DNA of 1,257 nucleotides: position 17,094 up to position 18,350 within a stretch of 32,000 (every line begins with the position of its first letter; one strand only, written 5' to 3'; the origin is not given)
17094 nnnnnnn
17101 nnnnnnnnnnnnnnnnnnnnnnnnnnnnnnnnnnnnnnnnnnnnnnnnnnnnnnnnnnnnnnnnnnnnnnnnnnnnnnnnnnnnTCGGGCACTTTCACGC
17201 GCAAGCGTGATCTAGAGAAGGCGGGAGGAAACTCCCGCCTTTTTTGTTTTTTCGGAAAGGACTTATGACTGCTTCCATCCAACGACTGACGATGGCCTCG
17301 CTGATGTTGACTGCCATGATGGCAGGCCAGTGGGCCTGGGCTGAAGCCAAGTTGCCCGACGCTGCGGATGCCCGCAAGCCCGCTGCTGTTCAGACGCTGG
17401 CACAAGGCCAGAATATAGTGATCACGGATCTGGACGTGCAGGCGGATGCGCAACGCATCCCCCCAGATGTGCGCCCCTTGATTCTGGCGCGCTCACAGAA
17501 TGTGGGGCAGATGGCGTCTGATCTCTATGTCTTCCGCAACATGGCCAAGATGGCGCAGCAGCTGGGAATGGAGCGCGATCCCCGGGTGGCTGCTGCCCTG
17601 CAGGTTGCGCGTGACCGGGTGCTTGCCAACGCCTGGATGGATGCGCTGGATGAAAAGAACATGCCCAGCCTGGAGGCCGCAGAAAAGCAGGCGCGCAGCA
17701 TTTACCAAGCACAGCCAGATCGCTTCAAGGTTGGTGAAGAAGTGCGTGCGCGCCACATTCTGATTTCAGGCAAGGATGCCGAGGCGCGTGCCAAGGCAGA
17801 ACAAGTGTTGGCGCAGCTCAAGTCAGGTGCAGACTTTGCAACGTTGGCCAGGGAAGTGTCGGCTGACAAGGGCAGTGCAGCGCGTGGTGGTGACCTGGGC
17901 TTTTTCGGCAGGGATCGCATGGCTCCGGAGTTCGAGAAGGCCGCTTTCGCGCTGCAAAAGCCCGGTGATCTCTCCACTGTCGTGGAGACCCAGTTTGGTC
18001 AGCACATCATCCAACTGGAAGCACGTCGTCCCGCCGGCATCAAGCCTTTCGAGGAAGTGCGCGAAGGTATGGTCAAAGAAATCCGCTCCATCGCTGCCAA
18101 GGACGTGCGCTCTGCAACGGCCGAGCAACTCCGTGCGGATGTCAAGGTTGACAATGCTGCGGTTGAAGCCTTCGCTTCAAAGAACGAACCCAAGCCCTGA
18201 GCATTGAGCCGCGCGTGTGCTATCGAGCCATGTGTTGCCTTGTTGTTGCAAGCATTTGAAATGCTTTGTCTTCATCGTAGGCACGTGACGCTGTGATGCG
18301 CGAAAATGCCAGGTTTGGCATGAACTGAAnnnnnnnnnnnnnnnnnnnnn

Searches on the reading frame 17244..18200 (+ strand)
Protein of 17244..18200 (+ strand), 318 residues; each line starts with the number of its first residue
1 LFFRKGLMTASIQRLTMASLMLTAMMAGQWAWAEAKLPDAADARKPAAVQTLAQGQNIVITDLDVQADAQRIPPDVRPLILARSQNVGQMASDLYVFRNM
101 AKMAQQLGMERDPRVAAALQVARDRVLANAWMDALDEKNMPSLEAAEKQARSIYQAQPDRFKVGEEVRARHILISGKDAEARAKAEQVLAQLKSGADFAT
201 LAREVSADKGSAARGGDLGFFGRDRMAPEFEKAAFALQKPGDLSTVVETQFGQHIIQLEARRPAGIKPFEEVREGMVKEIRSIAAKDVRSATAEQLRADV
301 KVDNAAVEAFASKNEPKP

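Call 5: search_protein_families(library=pfam, proteins=[window:17244-18200:+], max_evalue=0.01)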
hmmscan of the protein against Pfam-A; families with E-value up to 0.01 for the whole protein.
window:17244-18200:+ (318 aa): 3 families
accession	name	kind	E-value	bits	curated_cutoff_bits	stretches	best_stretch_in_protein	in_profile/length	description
PF13616.12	Rotamase_3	-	2.9e-30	105.6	22.5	1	163-260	12-114/116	PPIC-type PPIASE domain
PF00639.27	Rotamase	-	1.9e-25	90.1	21.7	1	171-259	1-96/97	PPIC-type PPIASE domain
PF13145.12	Rotamase_2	-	1.4e-16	61.9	27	1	147-274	3-121/121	PPIC-type PPIASE domain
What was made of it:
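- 17265..18200 (+): Periplasmic parvulin-type PPIase, with signal peptide ...AWA|EA. Rotamase_3 E=3e-30 (call 5).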

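Call 10: search_protein_families(library=ncbifam, proteins=[window:17244-18200:+], max_evalue=0.01)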
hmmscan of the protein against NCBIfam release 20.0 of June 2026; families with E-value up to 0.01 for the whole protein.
window:17244-18200:+ (318 aa): 11 families
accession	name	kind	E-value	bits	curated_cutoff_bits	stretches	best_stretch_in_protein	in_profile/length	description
NF000809.0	PRK00059.1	equivalog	1.7e-25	90.1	303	1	132-304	161-330/336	peptidylprolyl isomerase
NF002827.0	PRK03002.1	equivalog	8.3e-23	80.8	343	1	165-304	135-270/285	peptidylprolyl isomerase PrsA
NF008054.0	PRK10788.1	equivalog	1.3e-22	80.3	493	1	135-287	238-384/626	peptidylprolyl isomerase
NF002846.0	PRK03095.1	equivalog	1.2e-21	77.5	361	1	163-307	129-270/287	peptidylprolyl isomerase PrsA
NF002824.0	PRK02998.1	subfamily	3.5e-20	72.5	360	1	135-300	104-260/283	peptidylprolyl isomerase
NF008038.0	PRK10770.1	equivalog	1.9e-18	66.5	394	1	165-262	283-384/431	peptidylprolyl isomerase SurA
TIGR02933.1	nifM_nitrog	equivalog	1.5e-13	51.2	168.2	1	121-266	81-225/256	nitrogen fixation protein NifM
NF003356.0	PRK04405.1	subfamily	1.1e-11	44.3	339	1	148-258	124-233/299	peptidylprolyl isomerase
NF011969.0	PRK15441.1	equivalog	4.7e-11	43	127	1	183-259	16-90/93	peptidylprolyl isomerase PpiC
TIGR02925.1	cis_trans_EpsD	equivalog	0.0012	18.5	108.9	1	83-205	57-173/232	EpsD family peptidyl-prolyl cis-trans isomerase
NF002361.0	PRK01326.1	equivalog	0.0012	17.9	428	1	181-249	157-223/336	peptidylprolyl isomerase PrsA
